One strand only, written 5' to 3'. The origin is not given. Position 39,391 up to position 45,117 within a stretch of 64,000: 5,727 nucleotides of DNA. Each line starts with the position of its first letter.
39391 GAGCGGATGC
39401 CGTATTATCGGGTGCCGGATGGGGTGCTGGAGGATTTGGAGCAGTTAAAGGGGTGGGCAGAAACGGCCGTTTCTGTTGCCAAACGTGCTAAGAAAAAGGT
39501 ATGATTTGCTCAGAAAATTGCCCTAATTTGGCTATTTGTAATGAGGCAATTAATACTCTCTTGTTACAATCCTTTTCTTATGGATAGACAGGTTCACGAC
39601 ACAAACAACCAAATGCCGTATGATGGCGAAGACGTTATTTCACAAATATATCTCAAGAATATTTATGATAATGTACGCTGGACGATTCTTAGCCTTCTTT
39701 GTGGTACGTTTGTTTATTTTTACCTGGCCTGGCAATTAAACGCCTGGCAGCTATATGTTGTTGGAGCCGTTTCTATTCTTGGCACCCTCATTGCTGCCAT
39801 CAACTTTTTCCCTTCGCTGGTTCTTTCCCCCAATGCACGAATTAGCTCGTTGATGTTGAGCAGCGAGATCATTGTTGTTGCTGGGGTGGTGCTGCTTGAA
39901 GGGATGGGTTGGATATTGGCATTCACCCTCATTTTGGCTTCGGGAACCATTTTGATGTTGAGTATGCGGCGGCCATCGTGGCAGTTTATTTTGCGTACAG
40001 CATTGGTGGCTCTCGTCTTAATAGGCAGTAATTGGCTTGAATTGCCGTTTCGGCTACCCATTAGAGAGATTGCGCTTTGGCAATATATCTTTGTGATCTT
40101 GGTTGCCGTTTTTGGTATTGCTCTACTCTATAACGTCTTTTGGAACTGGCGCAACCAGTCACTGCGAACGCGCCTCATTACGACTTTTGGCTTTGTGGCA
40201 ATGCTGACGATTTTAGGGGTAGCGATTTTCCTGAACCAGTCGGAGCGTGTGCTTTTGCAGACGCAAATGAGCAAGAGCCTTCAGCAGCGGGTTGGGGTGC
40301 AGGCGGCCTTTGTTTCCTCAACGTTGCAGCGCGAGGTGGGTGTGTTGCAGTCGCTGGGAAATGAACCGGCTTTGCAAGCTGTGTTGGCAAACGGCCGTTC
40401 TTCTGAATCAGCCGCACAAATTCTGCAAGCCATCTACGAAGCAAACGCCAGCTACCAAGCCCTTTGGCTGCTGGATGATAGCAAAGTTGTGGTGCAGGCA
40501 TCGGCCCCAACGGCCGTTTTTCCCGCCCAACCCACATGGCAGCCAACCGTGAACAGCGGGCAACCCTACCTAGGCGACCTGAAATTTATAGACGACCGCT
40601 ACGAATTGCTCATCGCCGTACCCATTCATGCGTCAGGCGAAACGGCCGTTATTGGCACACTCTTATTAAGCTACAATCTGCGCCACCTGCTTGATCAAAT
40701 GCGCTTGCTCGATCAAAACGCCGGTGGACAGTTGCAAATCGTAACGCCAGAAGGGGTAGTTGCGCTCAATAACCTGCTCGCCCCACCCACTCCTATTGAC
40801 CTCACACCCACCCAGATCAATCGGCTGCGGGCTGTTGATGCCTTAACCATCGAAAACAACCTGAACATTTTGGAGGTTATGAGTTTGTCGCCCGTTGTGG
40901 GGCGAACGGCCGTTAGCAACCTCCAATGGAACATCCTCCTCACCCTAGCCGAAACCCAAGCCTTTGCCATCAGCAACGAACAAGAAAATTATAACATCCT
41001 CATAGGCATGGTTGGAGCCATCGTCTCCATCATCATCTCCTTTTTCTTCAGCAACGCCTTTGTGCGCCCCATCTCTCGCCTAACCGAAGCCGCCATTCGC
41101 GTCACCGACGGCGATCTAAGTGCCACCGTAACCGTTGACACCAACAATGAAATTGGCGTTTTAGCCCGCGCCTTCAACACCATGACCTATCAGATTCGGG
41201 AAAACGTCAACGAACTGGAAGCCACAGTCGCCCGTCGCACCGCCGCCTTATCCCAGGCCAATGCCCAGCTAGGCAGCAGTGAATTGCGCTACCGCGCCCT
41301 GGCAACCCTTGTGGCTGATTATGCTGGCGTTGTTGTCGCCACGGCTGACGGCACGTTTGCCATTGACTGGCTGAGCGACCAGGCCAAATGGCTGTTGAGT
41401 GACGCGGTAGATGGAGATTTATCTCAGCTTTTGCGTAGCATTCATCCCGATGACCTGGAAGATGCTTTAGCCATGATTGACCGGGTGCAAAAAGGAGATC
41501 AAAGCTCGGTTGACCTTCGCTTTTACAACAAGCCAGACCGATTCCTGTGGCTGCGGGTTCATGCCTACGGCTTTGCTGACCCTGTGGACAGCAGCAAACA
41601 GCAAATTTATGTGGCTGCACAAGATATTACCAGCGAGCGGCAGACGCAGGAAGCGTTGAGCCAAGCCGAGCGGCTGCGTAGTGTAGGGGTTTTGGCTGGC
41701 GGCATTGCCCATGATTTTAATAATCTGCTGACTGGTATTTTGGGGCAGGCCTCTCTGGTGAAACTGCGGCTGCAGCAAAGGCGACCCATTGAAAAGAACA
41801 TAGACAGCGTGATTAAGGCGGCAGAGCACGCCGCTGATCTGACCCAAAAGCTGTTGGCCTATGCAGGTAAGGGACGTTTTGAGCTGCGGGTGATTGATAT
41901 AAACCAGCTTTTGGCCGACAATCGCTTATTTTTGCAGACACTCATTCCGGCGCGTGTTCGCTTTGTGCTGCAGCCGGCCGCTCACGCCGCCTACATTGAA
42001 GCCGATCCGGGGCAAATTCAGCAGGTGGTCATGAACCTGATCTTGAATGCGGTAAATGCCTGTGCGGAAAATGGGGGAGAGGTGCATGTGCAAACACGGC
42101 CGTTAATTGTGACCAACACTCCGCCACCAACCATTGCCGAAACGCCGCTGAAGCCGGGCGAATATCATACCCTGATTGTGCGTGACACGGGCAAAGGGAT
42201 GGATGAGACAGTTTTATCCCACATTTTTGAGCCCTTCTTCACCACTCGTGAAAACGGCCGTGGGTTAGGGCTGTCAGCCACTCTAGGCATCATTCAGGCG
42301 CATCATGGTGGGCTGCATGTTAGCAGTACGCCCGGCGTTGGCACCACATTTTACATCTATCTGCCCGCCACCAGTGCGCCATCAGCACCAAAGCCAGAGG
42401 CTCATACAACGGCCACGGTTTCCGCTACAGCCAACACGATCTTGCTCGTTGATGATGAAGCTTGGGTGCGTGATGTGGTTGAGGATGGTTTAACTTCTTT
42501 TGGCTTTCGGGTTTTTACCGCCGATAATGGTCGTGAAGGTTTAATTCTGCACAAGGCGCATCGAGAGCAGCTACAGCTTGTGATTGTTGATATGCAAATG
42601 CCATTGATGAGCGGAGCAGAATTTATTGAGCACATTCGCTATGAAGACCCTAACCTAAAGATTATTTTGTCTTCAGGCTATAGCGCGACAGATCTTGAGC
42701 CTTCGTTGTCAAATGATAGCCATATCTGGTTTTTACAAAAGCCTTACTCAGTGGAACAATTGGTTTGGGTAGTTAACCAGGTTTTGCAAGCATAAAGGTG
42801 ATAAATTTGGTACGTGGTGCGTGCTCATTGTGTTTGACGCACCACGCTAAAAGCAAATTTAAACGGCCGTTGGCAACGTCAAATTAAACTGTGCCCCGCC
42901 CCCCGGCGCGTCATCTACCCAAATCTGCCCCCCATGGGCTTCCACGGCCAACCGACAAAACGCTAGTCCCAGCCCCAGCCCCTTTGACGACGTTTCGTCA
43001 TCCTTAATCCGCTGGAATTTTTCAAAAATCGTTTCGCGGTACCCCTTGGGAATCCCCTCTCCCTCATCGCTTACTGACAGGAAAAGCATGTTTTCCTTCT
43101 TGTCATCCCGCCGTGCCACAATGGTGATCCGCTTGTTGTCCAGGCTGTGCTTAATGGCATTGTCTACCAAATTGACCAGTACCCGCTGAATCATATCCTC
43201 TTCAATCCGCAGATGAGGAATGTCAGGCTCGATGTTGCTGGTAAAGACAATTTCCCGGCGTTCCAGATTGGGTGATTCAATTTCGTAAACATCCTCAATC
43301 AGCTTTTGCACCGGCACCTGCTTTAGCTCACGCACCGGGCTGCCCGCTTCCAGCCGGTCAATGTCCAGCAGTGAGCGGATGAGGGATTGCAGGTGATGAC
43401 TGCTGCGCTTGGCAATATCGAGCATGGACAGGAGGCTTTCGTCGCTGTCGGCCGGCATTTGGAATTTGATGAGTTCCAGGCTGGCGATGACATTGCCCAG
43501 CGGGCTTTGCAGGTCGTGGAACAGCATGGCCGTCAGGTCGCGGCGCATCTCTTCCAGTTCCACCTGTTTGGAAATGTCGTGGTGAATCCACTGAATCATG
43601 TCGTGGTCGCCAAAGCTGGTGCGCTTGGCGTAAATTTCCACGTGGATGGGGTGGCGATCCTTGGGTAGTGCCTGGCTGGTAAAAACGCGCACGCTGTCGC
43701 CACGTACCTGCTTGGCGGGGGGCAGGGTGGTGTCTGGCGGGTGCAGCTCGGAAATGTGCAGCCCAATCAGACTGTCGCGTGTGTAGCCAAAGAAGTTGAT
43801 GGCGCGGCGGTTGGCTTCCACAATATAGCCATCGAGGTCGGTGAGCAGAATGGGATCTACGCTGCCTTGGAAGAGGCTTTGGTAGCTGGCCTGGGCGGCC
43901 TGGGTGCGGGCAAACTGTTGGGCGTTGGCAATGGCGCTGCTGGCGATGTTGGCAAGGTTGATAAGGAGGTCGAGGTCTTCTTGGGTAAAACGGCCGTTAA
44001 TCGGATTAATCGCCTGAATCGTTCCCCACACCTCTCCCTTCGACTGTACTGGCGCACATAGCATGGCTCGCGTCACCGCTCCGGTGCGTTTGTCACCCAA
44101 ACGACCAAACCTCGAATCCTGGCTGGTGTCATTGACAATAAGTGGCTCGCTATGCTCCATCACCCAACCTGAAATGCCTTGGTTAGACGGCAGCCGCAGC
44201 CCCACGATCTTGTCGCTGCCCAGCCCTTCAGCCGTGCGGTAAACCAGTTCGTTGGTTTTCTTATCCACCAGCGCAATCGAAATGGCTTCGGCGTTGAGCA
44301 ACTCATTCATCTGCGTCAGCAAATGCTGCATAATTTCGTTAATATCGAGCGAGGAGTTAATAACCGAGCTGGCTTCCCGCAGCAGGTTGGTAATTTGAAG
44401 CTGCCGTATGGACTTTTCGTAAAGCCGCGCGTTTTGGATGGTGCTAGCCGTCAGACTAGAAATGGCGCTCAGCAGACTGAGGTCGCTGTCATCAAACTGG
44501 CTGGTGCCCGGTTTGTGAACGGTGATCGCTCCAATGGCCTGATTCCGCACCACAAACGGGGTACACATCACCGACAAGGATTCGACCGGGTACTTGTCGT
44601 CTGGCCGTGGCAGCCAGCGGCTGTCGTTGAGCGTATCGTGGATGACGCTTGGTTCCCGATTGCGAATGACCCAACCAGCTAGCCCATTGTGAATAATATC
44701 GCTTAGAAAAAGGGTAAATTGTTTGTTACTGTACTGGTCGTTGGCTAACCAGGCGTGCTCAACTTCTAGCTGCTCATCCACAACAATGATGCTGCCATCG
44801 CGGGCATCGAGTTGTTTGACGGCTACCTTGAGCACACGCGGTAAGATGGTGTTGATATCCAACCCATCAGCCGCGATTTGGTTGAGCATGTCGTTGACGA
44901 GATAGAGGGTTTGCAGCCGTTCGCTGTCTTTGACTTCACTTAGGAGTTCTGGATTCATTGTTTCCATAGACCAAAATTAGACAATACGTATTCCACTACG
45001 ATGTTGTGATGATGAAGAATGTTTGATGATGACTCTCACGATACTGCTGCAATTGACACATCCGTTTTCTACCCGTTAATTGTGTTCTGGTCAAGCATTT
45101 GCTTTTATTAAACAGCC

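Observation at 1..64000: Highly iterated palindrome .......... saturating the window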

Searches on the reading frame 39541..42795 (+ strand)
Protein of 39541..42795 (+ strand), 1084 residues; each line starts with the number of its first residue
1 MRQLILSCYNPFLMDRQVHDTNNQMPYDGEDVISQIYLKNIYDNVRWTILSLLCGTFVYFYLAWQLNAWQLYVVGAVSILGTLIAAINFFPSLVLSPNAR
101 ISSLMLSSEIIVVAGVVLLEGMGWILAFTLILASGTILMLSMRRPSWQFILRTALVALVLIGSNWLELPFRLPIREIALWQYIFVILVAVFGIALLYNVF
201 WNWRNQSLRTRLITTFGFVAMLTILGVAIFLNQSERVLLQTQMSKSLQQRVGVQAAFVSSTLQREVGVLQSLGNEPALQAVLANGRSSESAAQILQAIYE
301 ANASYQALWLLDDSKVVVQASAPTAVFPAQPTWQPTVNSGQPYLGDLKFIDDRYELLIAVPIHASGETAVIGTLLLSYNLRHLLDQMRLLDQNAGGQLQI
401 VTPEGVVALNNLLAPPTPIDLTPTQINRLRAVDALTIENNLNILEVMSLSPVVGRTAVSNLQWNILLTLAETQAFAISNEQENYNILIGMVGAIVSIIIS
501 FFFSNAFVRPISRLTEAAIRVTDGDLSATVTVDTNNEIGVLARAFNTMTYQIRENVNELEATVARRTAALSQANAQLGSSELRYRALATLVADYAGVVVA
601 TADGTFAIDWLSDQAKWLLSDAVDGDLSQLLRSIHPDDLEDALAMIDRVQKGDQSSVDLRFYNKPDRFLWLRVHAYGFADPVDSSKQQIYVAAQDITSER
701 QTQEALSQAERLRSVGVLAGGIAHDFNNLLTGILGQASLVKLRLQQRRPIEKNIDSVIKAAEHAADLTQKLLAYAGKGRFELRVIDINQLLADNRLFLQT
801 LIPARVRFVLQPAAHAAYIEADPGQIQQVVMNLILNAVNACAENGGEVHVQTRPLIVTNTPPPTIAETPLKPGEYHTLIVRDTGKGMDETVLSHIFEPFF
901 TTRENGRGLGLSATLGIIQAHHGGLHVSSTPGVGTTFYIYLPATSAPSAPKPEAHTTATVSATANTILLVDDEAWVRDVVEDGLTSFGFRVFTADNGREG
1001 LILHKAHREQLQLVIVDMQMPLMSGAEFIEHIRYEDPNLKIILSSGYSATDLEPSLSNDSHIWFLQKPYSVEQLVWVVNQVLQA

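Call 8: search_protein_families(library=pfam, proteins=[window:39541-42795:+])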
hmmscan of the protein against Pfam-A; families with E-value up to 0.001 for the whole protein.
window:39541-42795:+ (1084 aa): 5 families
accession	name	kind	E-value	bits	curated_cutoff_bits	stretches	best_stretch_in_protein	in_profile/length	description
PF02518.31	HATPase_c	-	6.1e-21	75.4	26.4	1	822-944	2-110/111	Histidine kinase-, DNA gyrase B-, and HSP90-like ATPase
PF00072.30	Response_reg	-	2.7e-17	63.4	30.2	1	967-1076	1-108/111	Response regulator receiver domain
PF00672.30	HAMP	-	3.4e-14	53.3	25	1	502-549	1-48/53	HAMP domain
PF02743.24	dCache_1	-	9.5e-06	25.8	45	1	240-411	4-183/240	Cache domain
PF00512.31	HisKA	-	0.00015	22.2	26.9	1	718-775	5-61/66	His Kinase A (phospho-acceptor) domain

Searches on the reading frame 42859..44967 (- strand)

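Call 8: search_protein_families(library=pfam, proteins=[window:42859-44967:-])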
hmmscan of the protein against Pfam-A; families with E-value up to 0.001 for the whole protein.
window:42859-44967:- (702 aa): 10 families
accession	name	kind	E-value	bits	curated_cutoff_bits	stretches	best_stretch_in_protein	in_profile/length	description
PF13185.12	GAF_2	-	1.1e-35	123.2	28.6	2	207-347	2-136/136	GAF domain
PF01590.32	GAF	-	4e-35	121.7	22.4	2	208-346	1-133/133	GAF domain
PF02518.31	HATPase_c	-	1.8e-27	96.4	26.4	1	590-700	3-109/111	Histidine kinase-, DNA gyrase B-, and HSP90-like ATPase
PF13492.12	GAF_3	-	1.6e-24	87.2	27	2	209-348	2-129/129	GAF domain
PF13426.13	PAS_9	-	1.2e-11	45.3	27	1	371-466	2-102/103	PAS domain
PF00989.32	PAS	-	2.2e-09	37.8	22.6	1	362-465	3-113/113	PAS fold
PF00512.31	HisKA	-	9.3e-09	35.7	26.9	1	474-542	1-66/66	His Kinase A (phospho-acceptor) domain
PF13188.13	PAS_8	-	5.3e-07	29.8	21.8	1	362-412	3-54/65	PAS domain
PF08448.16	PAS_4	-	3e-05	24.6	23.1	1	368-415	3-50/110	PAS fold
PF14501.12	HATPase_c_5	-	0.0007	19.9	22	0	593-685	6-89/102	GHKL domain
